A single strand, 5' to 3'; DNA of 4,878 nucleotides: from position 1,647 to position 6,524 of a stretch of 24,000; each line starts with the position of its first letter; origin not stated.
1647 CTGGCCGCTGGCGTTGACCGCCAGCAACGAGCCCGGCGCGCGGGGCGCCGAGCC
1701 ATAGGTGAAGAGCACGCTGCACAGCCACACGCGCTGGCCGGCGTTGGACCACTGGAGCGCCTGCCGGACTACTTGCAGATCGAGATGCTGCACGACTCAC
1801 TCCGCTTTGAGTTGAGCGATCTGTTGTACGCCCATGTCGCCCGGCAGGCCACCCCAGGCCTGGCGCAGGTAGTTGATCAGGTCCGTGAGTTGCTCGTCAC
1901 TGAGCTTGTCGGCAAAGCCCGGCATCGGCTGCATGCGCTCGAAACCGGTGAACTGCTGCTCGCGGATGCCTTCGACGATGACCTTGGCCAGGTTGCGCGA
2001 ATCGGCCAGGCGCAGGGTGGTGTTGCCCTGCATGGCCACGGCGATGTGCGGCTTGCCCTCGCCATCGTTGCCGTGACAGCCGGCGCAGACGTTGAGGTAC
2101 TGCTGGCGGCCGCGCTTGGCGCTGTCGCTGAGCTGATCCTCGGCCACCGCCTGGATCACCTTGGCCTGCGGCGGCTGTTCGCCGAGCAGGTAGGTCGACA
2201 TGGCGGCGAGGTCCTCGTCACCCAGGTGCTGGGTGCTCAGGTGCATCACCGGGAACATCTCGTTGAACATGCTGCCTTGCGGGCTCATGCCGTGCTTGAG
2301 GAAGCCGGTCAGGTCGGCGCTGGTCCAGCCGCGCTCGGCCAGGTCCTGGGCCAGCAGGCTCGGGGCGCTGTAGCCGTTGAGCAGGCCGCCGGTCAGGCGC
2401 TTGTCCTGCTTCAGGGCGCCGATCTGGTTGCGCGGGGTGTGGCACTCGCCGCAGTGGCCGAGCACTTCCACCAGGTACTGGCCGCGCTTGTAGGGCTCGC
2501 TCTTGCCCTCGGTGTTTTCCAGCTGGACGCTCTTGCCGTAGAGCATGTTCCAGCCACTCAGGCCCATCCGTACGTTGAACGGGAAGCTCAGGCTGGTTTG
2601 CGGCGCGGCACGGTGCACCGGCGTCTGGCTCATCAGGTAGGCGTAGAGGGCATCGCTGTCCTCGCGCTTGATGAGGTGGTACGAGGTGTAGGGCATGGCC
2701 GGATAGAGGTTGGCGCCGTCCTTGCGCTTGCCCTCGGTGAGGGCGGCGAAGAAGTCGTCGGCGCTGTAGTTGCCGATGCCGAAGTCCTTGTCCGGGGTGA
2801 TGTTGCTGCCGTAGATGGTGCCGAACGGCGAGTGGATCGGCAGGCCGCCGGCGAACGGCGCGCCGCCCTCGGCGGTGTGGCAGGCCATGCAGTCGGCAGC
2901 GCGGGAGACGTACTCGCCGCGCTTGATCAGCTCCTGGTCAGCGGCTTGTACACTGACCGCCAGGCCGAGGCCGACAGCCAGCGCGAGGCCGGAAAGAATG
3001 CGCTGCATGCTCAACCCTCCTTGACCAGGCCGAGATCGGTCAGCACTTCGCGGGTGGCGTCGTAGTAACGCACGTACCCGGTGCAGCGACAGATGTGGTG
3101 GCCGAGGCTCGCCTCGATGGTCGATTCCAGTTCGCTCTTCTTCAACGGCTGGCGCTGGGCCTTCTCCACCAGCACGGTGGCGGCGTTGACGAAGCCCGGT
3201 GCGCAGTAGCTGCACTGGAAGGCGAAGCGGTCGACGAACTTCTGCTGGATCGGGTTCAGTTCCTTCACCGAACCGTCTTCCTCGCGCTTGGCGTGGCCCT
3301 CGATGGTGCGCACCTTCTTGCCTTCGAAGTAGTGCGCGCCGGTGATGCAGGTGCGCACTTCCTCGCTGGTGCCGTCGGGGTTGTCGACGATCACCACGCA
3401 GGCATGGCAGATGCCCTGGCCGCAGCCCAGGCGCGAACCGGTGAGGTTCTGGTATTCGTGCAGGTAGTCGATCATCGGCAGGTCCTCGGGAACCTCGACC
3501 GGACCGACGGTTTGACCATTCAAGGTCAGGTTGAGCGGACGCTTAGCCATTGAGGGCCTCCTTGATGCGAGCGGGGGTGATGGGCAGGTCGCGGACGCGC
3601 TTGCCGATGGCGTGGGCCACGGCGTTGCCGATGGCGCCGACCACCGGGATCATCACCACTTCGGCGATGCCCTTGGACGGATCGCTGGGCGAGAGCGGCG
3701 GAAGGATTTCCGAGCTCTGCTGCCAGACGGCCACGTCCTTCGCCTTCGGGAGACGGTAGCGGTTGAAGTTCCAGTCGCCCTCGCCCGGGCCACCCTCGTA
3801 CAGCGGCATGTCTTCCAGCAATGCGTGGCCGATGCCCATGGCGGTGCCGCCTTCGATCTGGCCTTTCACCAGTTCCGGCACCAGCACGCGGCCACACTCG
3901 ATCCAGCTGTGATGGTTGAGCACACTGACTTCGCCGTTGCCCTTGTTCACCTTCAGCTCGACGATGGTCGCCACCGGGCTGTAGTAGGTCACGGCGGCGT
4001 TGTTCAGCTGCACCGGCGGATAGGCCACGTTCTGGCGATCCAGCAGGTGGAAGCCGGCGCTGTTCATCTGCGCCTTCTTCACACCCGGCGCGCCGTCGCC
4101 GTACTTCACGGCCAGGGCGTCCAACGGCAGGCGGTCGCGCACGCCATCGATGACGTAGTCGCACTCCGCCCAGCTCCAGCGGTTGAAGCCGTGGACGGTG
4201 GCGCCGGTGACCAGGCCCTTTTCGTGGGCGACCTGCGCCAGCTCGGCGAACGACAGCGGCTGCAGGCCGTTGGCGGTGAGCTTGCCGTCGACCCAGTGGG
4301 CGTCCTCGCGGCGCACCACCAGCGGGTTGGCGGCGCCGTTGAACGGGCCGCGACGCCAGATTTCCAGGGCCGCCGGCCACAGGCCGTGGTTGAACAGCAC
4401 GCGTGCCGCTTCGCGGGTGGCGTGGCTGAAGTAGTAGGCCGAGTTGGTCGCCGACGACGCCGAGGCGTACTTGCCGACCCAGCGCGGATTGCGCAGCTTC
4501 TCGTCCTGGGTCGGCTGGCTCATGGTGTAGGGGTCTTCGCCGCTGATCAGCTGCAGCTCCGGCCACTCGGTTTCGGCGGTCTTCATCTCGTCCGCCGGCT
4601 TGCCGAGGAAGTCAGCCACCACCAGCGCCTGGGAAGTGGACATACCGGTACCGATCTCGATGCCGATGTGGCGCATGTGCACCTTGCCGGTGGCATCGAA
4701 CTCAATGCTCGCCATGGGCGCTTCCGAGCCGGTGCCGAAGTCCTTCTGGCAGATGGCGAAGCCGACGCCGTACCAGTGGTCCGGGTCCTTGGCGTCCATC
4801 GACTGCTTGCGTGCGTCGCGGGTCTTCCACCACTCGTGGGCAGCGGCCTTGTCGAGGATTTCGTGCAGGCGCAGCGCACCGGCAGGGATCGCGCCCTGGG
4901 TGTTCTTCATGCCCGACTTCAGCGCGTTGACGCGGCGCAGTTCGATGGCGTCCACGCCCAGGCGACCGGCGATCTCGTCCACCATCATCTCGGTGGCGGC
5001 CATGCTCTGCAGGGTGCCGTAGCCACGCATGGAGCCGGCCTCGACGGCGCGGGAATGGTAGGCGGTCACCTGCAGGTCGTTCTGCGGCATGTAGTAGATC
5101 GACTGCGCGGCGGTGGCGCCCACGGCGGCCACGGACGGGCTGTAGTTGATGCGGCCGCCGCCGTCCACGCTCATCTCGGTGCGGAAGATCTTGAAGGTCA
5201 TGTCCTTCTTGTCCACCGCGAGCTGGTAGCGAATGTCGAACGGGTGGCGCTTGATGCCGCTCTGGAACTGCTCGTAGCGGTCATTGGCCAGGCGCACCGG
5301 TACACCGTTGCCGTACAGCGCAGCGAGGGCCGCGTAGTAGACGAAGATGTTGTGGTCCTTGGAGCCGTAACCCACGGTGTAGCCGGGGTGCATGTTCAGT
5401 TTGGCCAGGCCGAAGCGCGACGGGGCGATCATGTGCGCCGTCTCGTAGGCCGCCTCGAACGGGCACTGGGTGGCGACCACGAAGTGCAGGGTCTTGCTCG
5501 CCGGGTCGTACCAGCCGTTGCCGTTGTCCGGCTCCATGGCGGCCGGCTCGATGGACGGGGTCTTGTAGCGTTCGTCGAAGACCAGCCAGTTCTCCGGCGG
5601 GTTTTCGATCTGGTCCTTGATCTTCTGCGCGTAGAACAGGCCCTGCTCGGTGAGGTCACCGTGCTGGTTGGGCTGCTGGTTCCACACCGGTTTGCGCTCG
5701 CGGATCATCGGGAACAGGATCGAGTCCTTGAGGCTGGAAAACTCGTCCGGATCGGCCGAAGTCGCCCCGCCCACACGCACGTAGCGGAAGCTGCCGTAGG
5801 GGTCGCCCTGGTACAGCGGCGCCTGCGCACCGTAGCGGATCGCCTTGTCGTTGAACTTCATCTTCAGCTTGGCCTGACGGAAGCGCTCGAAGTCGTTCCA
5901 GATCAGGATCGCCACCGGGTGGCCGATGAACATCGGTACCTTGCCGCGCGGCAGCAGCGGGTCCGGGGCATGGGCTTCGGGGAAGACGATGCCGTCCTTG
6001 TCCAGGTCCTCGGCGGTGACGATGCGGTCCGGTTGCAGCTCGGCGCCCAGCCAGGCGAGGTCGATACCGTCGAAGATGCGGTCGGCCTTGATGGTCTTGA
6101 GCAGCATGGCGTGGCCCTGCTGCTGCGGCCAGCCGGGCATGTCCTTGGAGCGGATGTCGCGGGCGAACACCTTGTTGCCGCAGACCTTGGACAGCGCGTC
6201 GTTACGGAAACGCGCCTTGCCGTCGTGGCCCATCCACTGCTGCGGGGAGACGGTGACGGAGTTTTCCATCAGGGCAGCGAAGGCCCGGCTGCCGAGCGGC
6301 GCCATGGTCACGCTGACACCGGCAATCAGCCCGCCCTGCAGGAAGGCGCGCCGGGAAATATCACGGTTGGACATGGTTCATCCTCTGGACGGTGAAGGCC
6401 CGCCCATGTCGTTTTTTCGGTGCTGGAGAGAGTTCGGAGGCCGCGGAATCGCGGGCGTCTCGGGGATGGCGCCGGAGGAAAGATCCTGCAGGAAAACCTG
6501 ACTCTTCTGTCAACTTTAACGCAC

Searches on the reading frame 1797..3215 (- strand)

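Call 16: search_protein_families(library=pfam, proteins=[window:1797-3215:-], max_evalue=0.00001)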
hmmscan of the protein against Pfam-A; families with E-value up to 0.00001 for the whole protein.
window:1797-3215:- (472 aa): 2 families
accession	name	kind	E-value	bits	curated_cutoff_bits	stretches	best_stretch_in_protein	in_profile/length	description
PF00034.26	Cytochrom_C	-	3.9e-26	92.6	21.3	1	366-454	1-90/90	Cytochrome c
PF13442.11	Cytochrome_CBB3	-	5.3e-21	75.2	27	1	365-450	2-68/68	Cytochrome C oxidase, cbb3-type, subunit III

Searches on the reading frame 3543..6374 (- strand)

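Call 16: search_protein_families(library=pfam, proteins=[window:3543-6374:-], max_evalue=0.00001)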
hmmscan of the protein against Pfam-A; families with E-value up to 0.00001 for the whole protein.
window:3543-6374:- (943 aa): 2 families
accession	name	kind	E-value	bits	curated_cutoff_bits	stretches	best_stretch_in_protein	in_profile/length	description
PF02738.23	MoCoBD_1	-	4.9e-36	124.5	27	1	265-484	28-244/244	Molybdopterin cofactor-binding domain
PF20256.3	MoCoBD_2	-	1.9e-27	97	27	2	683-881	138-282/283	Molybdopterin cofactor-binding domain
